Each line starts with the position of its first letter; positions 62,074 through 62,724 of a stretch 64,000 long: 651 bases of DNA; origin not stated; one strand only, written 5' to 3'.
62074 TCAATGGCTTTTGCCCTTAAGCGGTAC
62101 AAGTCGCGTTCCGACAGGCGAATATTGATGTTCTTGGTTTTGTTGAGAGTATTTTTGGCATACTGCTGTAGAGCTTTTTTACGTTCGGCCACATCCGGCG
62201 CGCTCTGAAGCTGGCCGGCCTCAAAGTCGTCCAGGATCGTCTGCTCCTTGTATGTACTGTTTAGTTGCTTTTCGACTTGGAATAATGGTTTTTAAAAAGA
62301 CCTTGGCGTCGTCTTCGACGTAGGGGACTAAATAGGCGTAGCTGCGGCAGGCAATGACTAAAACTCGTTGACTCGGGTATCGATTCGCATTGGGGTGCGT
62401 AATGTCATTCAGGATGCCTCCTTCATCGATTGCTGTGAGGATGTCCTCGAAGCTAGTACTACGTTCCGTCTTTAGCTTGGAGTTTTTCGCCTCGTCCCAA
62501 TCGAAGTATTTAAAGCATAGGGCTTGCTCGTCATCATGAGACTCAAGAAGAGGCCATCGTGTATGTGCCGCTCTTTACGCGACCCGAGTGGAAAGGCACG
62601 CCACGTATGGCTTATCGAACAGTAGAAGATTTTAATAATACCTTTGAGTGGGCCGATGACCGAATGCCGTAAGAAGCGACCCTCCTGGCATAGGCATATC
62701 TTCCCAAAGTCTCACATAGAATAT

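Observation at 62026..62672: Decayed BrnT/BrnA (DUF497 / ribbon-helix-helix) toxin-antitoxin module in a low-GC patch, invisible to the ORF track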

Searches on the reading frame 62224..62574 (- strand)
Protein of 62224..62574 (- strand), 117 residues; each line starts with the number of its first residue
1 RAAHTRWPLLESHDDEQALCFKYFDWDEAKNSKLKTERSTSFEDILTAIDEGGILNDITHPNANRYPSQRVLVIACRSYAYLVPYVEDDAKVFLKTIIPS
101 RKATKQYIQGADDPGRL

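Call 5: search_protein_families(library=pfam, proteins=[window:62224-62574:-], max_evalue=1)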
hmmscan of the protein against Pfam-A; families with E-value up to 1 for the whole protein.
seq(117 aa): 2 families
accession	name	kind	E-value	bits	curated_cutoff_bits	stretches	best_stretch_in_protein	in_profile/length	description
PF04365.19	BrnT_toxin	-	0.00015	22.4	34.5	1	26-106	1-76/77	Ribonuclease toxin, BrnT, of type II toxin-antitoxin system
PF14076.12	DUF4258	-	0.22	12.3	25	1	37-98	11-70/71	Domain of unknown function (DUF4258)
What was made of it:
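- On BrnT toxin / DUF497 (PF04365): The window frame scores 22.4 bits (E 1.5e-4), full profile 1-76/77, against a gathering score of 34.5 (call 5).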

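Call 6: search_protein_families(library=ncbifam, proteins=[window:62224-62574:-], max_evalue=1)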
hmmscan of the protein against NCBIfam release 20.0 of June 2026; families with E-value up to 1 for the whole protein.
seq(117 aa): 1 family
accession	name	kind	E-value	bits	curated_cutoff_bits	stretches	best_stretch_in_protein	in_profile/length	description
NF040718.1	BcsP_of_Ic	exception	0.014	14.9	55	1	2-18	31-47/55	cellulose biosynthesis protein BcsP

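Call 7: find_homologous_proteins(query=window:62224-62514:-, max_evalue=0.001)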
Query seq(97 aa) (97 aa): 3001 proteins with E <= 0.001 among 3013 candidates; the best 120 are listed.
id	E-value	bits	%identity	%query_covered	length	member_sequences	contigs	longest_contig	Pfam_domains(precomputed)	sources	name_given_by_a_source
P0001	3.2e-44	167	81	94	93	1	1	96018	PF04365.20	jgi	jgi:uncharacterized DUF497 family protein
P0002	2.7e-40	154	74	93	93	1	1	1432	-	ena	-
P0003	4.0e-37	144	70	94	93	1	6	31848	-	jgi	jgi:uncharacterized DUF497 family protein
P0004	4.9e-36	140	66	94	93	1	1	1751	PF04365.20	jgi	jgi:uncharacterized DUF497 family protein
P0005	1.4e-34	136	67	93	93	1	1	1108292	PF04365.20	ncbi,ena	-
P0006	2.7e-34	135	67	91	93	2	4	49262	-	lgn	-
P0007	2.9e-34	135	66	93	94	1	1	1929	PF04365.20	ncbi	-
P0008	3.2e-34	135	65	94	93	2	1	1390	-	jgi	jgi:hypothetical protein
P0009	5.6e-34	134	69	92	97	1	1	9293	-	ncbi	ncbi:conserved hypothetical protein, partial [candidate division TM7 genomosp. GTL1]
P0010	6.7e-34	134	67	93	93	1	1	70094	PF04365.20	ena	-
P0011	1.1e-33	133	68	93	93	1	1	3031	PF04365.20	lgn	-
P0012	1.5e-33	132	66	93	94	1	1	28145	-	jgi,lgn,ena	-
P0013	2.1e-33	132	65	96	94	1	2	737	-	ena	-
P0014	2.7e-33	132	67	90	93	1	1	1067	PF04365.20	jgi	-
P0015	2.8e-33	132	67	90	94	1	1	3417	PF04365.20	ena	-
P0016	3.2e-33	131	67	93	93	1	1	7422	PF04365.20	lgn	-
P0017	3.5e-33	131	66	95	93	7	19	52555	PF04365.20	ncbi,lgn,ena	ncbi:MAG: hypothetical protein WAQ57_00090 [Candidatus Saccharimonadales bacterium]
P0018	4.2e-33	131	64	93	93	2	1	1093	PF04365.20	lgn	-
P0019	4.9e-33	131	66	93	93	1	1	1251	PF04365.20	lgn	-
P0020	4.9e-33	131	63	94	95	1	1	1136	PF04365.20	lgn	-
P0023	9.3e-33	130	63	91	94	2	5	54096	PF04365.20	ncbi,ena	ncbi:MAG: BrnT family toxin [Patescibacteria group bacterium]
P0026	1.1e-32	130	64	95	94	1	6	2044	PF04365.20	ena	-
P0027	1.8e-32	129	64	94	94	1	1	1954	PF04365.20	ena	-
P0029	2.1e-32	129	64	94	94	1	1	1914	PF04365.20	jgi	-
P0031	3.8e-32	128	61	95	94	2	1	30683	PF04365.20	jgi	-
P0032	4.0e-32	128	65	92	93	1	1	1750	PF04365.20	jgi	jgi:uncharacterized DUF497 family protein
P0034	4.8e-32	128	62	96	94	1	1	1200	PF04365.20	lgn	-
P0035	4.9e-32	128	60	91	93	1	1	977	PF04365.20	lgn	-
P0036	4.9e-32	128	67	92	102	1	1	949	PF04365.20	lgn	-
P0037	5.9e-32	127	64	91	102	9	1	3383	PF04365.20,PF14076.13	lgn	-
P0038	6.0e-32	127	64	94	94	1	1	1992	PF04365.20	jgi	jgi:uncharacterized DUF497 family protein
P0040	6.5e-32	127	63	91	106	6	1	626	PF04365.20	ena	-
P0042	8.1e-32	127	67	93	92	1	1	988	PF04365.20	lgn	-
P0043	8.7e-32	127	67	87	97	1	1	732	PF04365.20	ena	-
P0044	1.2e-31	126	65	91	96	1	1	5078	PF04365.20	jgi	-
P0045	1.2e-31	126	64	95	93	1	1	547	PF04365.20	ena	-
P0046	1.2e-31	126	67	93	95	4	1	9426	PF04365.20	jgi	-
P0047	1.6e-31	126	64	91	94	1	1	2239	PF04365.20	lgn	-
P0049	1.8e-31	126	63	94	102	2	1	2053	PF04365.20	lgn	-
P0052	2.2e-31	126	63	95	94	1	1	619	PF04365.20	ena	-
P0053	2.2e-31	126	61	93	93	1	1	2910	PF04365.20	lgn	-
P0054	2.3e-31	125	63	95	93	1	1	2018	PF04365.20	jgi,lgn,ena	-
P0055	2.4e-31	125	62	95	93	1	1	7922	PF04365.20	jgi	jgi:hypothetical protein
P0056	2.5e-31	125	61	93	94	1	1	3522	PF04365.20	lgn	-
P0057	2.5e-31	125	62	93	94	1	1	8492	PF04365.20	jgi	jgi:uncharacterized DUF497 family protein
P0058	3.0e-31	125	63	91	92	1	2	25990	PF04365.20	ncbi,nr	ncbi:MAG: BrnT family toxin [Candidatus Berkelbacteria bacterium]|nr:BrnT family toxin [Candidatus B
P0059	3.1e-31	125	63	95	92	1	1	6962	PF04365.20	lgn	-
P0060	3.3e-31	125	63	91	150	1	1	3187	PF04365.20,PF14076.13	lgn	-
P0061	3.6e-31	125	61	93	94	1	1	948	PF04365.20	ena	-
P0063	4.2e-31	125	66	93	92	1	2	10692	PF04365.20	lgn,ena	-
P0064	4.2e-31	125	63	91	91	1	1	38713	PF04365.20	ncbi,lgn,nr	ncbi:MAG: BrnT family toxin [Candidatus Berkelbacteria bacterium]|nr:BrnT family toxin [Candidatus B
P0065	4.3e-31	125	61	96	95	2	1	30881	PF04365.20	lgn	-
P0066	4.4e-31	125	64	95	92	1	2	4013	PF04365.20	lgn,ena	-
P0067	4.7e-31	124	64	92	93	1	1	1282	PF04365.20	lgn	-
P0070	6.1e-31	124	66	91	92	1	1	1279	PF04365.20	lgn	-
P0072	7.4e-31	124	61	93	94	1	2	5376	PF04365.20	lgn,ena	-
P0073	7.9e-31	124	62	92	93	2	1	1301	PF04365.20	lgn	-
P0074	8.2e-31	124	66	91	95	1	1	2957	PF04365.20,PF14076.13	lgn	-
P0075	8.5e-31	124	63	92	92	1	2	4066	PF04365.20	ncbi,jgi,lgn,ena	-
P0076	8.7e-31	124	65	91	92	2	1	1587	PF04365.20,PF14076.13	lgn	-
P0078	9.2e-31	124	64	91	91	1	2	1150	PF04365.20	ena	-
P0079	1.0e-30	123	64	89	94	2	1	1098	PF04365.20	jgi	-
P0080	1.1e-30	123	63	92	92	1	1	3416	PF04365.20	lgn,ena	-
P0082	1.3e-30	123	63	94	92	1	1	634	PF04365.20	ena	-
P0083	1.4e-30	123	59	93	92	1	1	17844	PF04365.20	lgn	-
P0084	1.5e-30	123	60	94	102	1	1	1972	PF04365.20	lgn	-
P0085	2.0e-30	122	65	91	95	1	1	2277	PF04365.20,PF14076.13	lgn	-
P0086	2.1e-30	122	60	94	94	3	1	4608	PF04365.20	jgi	-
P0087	2.1e-30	122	58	96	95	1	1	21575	PF04365.20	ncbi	-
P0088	2.1e-30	122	63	91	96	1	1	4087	PF04365.20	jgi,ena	-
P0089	2.2e-30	122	66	91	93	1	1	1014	PF04365.20,PF14076.13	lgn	-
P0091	2.4e-30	122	65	91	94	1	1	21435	PF04365.20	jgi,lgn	-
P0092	2.4e-30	122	63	93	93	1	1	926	PF04365.20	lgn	-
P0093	2.5e-30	122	58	96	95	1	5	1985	PF04365.20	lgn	-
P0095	2.7e-30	122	60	91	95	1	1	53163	PF04365.20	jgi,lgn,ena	-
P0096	3.1e-30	122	60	95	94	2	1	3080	PF04365.20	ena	-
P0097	3.1e-30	122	61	91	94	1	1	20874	PF04365.20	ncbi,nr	ncbi:MAG TPA: toxin [Patescibacteria group bacterium]|nr:toxin [Patescibacteria group bacterium]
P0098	3.1e-30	122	63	91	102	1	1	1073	PF04365.20,PF14076.13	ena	-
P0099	3.1e-30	122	63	91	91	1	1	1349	PF04365.20,PF14076.13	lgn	-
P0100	3.2e-30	122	62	95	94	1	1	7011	PF04365.20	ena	-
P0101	3.3e-30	122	63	91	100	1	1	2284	PF04365.20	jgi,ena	-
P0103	3.4e-30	122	63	91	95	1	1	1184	PF04365.20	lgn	-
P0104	3.6e-30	122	63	91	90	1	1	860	PF04365.20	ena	-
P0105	3.7e-30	122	61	91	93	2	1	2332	PF04365.20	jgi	-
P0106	3.9e-30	122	60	91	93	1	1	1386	PF04365.20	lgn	-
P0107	3.9e-30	122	63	91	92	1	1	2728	PF04365.20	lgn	-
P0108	4.0e-30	122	58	94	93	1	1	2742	PF04365.20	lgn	-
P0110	4.3e-30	121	63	91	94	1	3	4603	PF04365.20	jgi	jgi:uncharacterized DUF497 family protein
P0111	5.2e-30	121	59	93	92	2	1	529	PF04365.20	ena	-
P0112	5.6e-30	121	60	92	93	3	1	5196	PF04365.20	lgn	-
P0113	6.5e-30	121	60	90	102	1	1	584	PF04365.20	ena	-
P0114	6.5e-30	121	66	93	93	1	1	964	PF04365.20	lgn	-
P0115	7.0e-30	121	64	91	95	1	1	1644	PF04365.20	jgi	jgi:uncharacterized DUF497 family protein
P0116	7.1e-30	121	57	96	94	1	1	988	PF04365.20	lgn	-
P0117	7.7e-30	121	60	92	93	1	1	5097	PF04365.20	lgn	-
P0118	7.7e-30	121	60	91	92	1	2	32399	PF04365.20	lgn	-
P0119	8.1e-30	121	61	91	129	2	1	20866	PF04365.20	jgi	-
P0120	8.7e-30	120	58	95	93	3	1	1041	PF04365.20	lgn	-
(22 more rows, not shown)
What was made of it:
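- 62245..62511 (-): Toxin remnant: codons 2-90 of a 93-aa BrnT-like (DUF497) toxin. The frame then runs on through the deletion to a TGA at 62221-62223. There is no start codon. 81% identical to P0001, with more than 3000 homologues (call 7).
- On BrnT toxin / DUF497 (PF04365): Many homologues carry a precomputed PF04365 hit (call 7), so this is a divergent branch rather than an unrelated family.
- Homology: more than 3000 toxin homologues, best 81% identity (call 7).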

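Call 9: find_encoding_contigs(protein=P0001, flank=5000, max_places=4)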
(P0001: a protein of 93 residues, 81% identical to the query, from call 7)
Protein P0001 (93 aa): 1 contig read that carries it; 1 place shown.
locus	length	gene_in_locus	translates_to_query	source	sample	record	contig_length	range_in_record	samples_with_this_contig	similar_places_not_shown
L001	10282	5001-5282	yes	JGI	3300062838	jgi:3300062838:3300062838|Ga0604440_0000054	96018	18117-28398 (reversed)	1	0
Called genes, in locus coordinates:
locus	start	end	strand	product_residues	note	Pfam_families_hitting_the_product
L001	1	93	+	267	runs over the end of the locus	PF13507:GATase_5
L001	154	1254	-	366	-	PF00586:AIRS, PF02769:AIRS_C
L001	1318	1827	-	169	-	PF01871:AMMECR1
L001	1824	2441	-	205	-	PF02900:LigB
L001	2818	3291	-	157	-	PF01230:HIT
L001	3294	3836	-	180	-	PF06821:Ser_hydrolase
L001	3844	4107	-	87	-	PF07690:MFS_1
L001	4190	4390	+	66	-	-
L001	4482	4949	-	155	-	PF11969:DcpS_C (weak), PF01230:HIT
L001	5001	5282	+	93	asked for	PF04365:BrnT_toxin (weak)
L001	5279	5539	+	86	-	PF12441:CopG_antitoxin (faint)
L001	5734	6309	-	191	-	-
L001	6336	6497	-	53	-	PF00471:Ribosomal_L33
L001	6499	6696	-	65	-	PF04024:PspC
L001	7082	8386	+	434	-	-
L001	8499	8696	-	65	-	-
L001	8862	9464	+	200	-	PF01966:HD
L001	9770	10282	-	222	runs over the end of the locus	PF11846:Wzy_C_2 (faint), PF13176:TPR_7 (faint), PF13432:TPR_16 (faint), PF23914:TPR_CcmH_CycH (faint), PF07719:TPR_2 (faint), PF13424:TPR_12 (faint), PF00515:TPR_1 (weak), PF13428:TPR_14 (weak), +7 more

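Call 10: find_encoding_contigs(protein=P0003, flank=5000, max_places=4)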
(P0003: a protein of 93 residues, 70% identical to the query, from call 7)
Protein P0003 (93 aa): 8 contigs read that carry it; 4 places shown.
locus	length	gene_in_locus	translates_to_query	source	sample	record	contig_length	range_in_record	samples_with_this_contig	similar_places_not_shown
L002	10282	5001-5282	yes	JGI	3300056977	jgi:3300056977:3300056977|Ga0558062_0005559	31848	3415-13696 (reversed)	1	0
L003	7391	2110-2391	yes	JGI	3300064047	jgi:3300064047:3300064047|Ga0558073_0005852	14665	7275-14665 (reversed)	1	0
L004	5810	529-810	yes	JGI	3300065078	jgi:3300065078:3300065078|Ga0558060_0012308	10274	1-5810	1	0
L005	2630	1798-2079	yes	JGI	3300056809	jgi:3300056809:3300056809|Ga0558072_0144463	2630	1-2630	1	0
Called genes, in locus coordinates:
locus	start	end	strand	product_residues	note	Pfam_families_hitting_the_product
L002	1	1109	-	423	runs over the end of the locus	PF04932:Wzy_C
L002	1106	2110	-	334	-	PF06723:MreB_Mbl, PF00022:Actin (weak), PF11104:PilM_2 (faint), PF00012:HSP70, PF14450:FtsA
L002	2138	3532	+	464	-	-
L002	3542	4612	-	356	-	PF04203:Sortase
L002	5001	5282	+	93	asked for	-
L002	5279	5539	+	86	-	-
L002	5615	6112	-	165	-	PF08448:PAS_4 (weak)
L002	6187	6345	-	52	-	-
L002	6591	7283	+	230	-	PF00027:cNMP_binding (weak), PF13545:HTH_Crp_2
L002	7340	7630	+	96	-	-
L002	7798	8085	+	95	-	PF02583:Trns_repr_metal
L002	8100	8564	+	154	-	PF03713:DUF305, PF13628:DUF4142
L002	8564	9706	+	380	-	PF03773:ArsP_1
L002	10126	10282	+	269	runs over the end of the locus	PF00230:MIP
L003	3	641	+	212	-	?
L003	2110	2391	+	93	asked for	-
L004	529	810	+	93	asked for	-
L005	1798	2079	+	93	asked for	-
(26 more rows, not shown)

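Call 28: search_protein_families(library=pfam, proteins=[P0001], max_evalue=1)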
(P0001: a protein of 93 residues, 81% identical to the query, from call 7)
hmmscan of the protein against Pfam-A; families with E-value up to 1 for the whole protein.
P0001 (93 aa): 3 families
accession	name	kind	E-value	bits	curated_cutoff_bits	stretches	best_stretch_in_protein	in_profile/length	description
PF04365.19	BrnT_toxin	-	8e-06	26.5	34.5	1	6-86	1-76/77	Ribonuclease toxin, BrnT, of type II toxin-antitoxin system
PF14076.12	DUF4258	-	0.013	16.3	25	1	17-78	11-70/71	Domain of unknown function (DUF4258)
PF24654.2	CEP76_N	-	0.21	12.4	27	1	15-40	33-58/60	CEP76 N-terminal domain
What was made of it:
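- On BrnT toxin / DUF497 (PF04365): The intact relative P0001 scores 26.5 bits (call 28).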

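Call 32: find_encoding_contigs(protein=P0002, flank=1500, max_places=2)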
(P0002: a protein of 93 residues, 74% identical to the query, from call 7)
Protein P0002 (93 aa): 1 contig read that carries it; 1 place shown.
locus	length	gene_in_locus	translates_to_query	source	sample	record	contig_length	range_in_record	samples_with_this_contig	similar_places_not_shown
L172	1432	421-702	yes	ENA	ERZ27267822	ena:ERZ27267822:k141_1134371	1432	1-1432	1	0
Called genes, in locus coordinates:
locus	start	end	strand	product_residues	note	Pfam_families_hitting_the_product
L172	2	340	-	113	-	?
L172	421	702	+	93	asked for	-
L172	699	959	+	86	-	PF12441:CopG_antitoxin (weak)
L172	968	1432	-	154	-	?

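Call 33: find_encoding_contigs(protein=P0005, flank=1500, max_places=2)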
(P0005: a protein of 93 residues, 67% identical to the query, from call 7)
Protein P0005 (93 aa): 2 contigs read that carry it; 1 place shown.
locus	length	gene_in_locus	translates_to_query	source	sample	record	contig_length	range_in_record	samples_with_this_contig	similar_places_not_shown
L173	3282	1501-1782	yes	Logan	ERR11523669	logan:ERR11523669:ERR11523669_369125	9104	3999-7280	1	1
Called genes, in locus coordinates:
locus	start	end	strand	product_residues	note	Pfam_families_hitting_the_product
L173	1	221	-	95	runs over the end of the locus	-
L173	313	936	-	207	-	PF28549:NDPSase_N, PF00293:NUDIX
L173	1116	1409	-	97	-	-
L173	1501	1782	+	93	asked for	PF04365:BrnT_toxin (weak)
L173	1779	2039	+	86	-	-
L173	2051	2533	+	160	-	PF00583:Acetyltransf_1, PF13673:Acetyltransf_10, PF13508:Acetyltransf_7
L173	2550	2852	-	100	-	-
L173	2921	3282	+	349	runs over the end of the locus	-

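Call 37: search_solved_structures(query=A1, max_evalue=1, show_alignments=2)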
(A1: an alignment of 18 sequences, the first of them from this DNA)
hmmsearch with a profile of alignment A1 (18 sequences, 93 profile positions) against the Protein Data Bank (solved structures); distinct sequences matched with E-value up to 1: 3.
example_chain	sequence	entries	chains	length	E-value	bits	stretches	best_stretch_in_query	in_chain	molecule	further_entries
7vd7_A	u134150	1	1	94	0.009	19.3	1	4-86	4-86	toxin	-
6v39_r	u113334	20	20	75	0.078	16.3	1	30-68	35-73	30S ribosomal protein S18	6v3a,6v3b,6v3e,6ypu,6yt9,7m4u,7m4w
5myj_AH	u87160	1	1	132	0.57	13.6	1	24-80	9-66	30S ribosomal protein S8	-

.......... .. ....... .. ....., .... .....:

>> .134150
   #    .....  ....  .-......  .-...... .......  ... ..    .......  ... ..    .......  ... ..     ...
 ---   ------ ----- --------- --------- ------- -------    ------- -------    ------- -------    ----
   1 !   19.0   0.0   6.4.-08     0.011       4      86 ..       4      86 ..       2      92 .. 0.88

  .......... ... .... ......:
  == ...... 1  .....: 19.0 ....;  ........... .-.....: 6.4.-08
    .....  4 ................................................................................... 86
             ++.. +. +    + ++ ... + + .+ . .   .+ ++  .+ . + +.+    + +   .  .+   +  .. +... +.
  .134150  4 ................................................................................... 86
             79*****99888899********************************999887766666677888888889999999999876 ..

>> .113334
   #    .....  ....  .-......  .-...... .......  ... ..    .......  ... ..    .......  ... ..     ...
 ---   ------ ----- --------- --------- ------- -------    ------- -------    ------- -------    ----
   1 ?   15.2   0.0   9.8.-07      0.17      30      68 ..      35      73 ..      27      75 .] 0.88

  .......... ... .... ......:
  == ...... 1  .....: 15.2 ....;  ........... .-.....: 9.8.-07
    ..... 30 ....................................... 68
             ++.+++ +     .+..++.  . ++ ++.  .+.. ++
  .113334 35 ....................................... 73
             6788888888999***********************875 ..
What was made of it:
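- Closest known: Toxin of the Salmonella Typhimurium toxin-antitoxin complex PDB 7VD7. Same: It is the only solved structure reached by sequence (profile E 0.009, aligned over residues 4-86, call 37).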

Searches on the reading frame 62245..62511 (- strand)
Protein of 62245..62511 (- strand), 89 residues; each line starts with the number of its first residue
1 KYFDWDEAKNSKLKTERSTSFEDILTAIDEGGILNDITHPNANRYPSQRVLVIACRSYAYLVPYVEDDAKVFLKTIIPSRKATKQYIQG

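Call 18: find_related_loci(query=window:62245-62511:-, collection=metagenome_contigs, flank=3000)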
Query seq(89 aa) (89 aa) in metagenome_contigs; peptide patterns used: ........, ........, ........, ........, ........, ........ (x = any residue, [..] = any of these).
600 stretches matched a pattern (row limit reached: there are more); 483 encode a relative of the query (tblastn E <= 1e-3); the best 80 are kept; 80 distinct loci.
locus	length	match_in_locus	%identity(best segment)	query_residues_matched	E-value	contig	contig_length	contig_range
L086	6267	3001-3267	64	1-89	7e-38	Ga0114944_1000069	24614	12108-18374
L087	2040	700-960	64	1-87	1e-37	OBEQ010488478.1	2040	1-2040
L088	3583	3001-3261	63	1-87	4e-36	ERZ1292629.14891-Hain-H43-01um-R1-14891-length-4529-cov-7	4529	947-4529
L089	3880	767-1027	62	1-87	2e-35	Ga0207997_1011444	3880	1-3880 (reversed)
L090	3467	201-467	58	1-89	4e-35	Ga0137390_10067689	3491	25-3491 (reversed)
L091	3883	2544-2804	60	1-87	5e-35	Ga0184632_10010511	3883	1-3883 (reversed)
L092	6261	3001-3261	61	1-87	5e-35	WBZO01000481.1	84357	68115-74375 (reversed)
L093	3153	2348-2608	60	2-88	3e-34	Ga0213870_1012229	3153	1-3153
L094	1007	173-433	61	1-87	8e-36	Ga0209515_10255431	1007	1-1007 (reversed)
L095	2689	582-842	60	1-87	1e-34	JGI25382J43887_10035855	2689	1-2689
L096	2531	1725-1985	61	1-87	2e-34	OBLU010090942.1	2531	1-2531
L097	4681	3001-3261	60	1-87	3e-34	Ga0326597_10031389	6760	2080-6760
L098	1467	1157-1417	60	1-87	1e-34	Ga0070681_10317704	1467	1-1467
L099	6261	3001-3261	59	1-87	5e-34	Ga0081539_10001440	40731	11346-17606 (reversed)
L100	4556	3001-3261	59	1-87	5e-34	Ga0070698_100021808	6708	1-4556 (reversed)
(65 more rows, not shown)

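Call 45: predict_structure(alignment_id=A4)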
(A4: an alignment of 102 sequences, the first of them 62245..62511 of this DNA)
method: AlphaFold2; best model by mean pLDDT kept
length: 89 residues; sequences in the alignment: 102
mean_pLDDT: 95.6   pTM: 0.85
mean pLDDT of the five models: 95.6, 95.3, 94.8, 94.0, 93.9
residues with pLDDT >= 90: 84; 70-90: 5; 50-70: 0; < 50: 0
segments of 3 or more residues with pLDDT < 50: none
pLDDT, mean of each block of 10 residues (from residue 1): 96 96 97 95 93 96 96 97 94
secondary structure, 60 per line:
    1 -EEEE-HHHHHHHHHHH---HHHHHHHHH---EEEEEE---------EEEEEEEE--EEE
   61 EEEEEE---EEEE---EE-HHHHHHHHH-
elements in order: E2-5 H7-17 H21-29 E33-38 E48-55 E58-66 E70-73 H80-88
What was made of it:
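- On BrnT toxin / DUF497 (PF04365): The AlphaFold2 model from a 102-sequence alignment has pLDDT 95.6 (call 45).
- Fold: AlphaFold2 pLDDT 95.6 (call 45).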

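Call 47: fold_search(model_id=the predicted structure, library=pdb)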
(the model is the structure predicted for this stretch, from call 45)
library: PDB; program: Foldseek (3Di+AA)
matches with E <= 10: 562; with E <= 0.001: 0
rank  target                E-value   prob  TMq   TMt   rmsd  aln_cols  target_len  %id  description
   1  7vd7_A                2.2e-03  1.00  0.61  0.58   4.1        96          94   16  Toxin - Antitoxin complex from Salmonella enterica serovar Typhimurium (released 2022-09-14)
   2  4mmj                  2.4e-02  0.98  0.49  0.48   5.0        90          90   13  crystal structure of YafQ from E.coli strain BL21(DE3) (released 2014-06-25)
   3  4mmg_B                2.5e-02  0.97  0.49  0.49   5.1        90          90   13  crystal structure of YafQ mutant H87Q from E.coli (released 2014-06-25)
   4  4mmg_A                3.3e-02  0.97  0.49  0.48   5.0        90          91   13  crystal structure of YafQ mutant H87Q from E.coli (released 2014-06-25)
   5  4q2u_B                3.5e-02  0.96  0.47  0.47   4.6        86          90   13  Crystal structure of the E. coli DinJ-YafQ toxin-antitoxin complex (released 2014-06-11)
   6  4ml0_B                3.7e-02  0.96  0.46  0.46   4.6        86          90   13  Crystal structure of E.coli DinJ-YafQ complex (released 2014-06-25)
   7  4q2u_L                4.2e-02  0.96  0.48  0.48   4.5        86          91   13  Crystal structure of the E. coli DinJ-YafQ toxin-antitoxin complex (released 2014-06-11)
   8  9lew_B                6.1e-02  0.92  0.49  0.49   5.8        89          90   15  The crystal structure of DinJ-YafQ complex from Vibrio cholerae (released 2025-07-30)
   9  6xrw_C                7.0e-02  0.80  0.41  0.39   7.7        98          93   10  Chromosomal ParDE TA system from P. aeruginosa (released 2021-07-28)
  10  2a6r_C                7.0e-02  0.77  0.37  0.39   8.3        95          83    9  Crystal structure of YoeB under PEG condition (released 2005-08-23)
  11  9w3a_B                7.9e-02  0.69  0.41  0.34   8.7       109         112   12  Crystal structure of PfiAT toxin-antitoxin complex (released 2026-02-11)
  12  6x0a_C                8.9e-02  0.63  0.35  0.34   8.9        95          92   10  X-ray structure of a chimeric ParDE toxin-antitoxin complex from Mesorhizobium opportunistum (released 2020-11-25)
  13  6xrw_A                1.2e-01  0.69  0.42  0.41   5.5        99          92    9  Chromosomal ParDE TA system from P. aeruginosa (released 2021-07-28)
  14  7ycs_A                1.2e-01  0.66  0.39  0.37   6.0        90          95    9  Heterotetramer of Antitoxin PrpA together with Toxin PrpT from Pseudoalteromonas rubra (released 2022-09-21)
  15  1z8m_MODEL_1_A        1.3e-01  0.93  0.57  0.57   3.6        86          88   17  Solution structure of the conserved hypothtical protein HP0894 from Helicobacter pylori (released 2005-11-01)
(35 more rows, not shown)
